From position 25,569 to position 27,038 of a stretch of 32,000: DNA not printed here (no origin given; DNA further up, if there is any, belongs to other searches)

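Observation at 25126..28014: Candidate non-canonical kynurenine-type pathway: Lrp/AsnC regulator divergent from an IDO/PrnB-like haem protein + kynureninase-like enzyme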

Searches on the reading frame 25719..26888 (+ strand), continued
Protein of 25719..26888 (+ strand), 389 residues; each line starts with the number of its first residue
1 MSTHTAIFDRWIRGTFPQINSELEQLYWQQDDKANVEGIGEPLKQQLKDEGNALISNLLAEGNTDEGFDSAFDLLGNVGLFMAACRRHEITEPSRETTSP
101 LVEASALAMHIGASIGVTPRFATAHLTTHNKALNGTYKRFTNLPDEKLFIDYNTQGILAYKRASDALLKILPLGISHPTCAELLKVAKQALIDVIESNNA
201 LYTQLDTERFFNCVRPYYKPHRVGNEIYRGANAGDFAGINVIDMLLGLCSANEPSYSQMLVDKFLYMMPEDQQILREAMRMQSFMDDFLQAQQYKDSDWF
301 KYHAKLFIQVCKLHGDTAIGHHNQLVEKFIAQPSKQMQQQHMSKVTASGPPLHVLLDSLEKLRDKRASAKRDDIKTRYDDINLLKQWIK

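Call 97: fold_search(model_id=the predicted structure, library=pdb)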
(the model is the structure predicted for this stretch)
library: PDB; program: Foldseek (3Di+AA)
matches with E <= 10: 512; with E <= 0.001: 172
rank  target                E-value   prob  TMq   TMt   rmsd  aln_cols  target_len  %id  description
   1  2nwb_A                6.6e-41  1.00  0.95  0.97   1.0       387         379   70  Crystal Structure of a Putative 2,3-dioxygenase (SO4414) from Shewanella oneidensis in complex with ferric heme. North (released 2006-12-19)
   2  1zee_A                2.4e-39  1.00  0.92  0.98   1.0       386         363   68  X-Ray Crystal Structure of Protein SO4414 from Shewanella oneidensis. Northeast Structural Genomics Consortium Target  (released 2005-05-03)
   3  2nwb_B                6.8e-39  1.00  0.91  0.97   1.0       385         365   68  Crystal Structure of a Putative 2,3-dioxygenase (SO4414) from Shewanella oneidensis in complex with ferric heme. North (released 2006-12-19)
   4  9dfg_B                1.9e-11  1.00  0.71  0.77   4.3       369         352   18  Crystal structure of PrnB in complex with 7-Cl-Trp (released 2025-04-16)
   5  9dfi_A                2.9e-11  1.00  0.71  0.78   4.2       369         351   17  Crystal structure of PrnB in complex with Tryptophan (released 2025-04-16)
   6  2v7i                  8.9e-11  1.00  0.64  0.71   6.7       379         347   17  PrnB native (released 2007-08-07)
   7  9dfl_A                9.7e-11  1.00  0.70  0.78   4.7       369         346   18  Crystal structure of PrnB in complex with 3-indolepropionic acid (released 2025-04-16)
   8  9dfi_B                9.7e-11  1.00  0.69  0.75   6.0       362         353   17  Crystal structure of PrnB in complex with Tryptophan (released 2025-04-16)
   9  9dfl_B                1.1e-10  1.00  0.66  0.72   5.9       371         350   18  Crystal structure of PrnB in complex with 3-indolepropionic acid (released 2025-04-16)
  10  2v7j                  1.2e-10  1.00  0.66  0.73   6.0       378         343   16  PrnB L-tryptophan complex (released 2007-08-07)
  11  2v7m                  1.5e-10  1.00  0.67  0.74   5.7       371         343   17  PrnB 7-Cl-D-tryptophan complex (released 2007-08-07)
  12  9dfg_A                1.6e-10  1.00  0.71  0.78   4.3       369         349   17  Crystal structure of PrnB in complex with 7-Cl-Trp (released 2025-04-16)
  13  2v7k                  1.8e-10  1.00  0.67  0.74   5.7       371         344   17  PrnB D-tryptophan complex (released 2007-08-07)
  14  2x67                  2.0e-10  1.00  0.65  0.71   6.5       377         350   18  The ternary complex of PrnB (the second enzyme in pyrrolnitrin biosynthesis pathway), tryptophan and cyanide (released 2010-03-02)
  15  9dfm_A                3.0e-10  1.00  0.71  0.78   4.6       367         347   18  Crystal structure of PrnB in complex with tryptamine (released 2025-04-16)
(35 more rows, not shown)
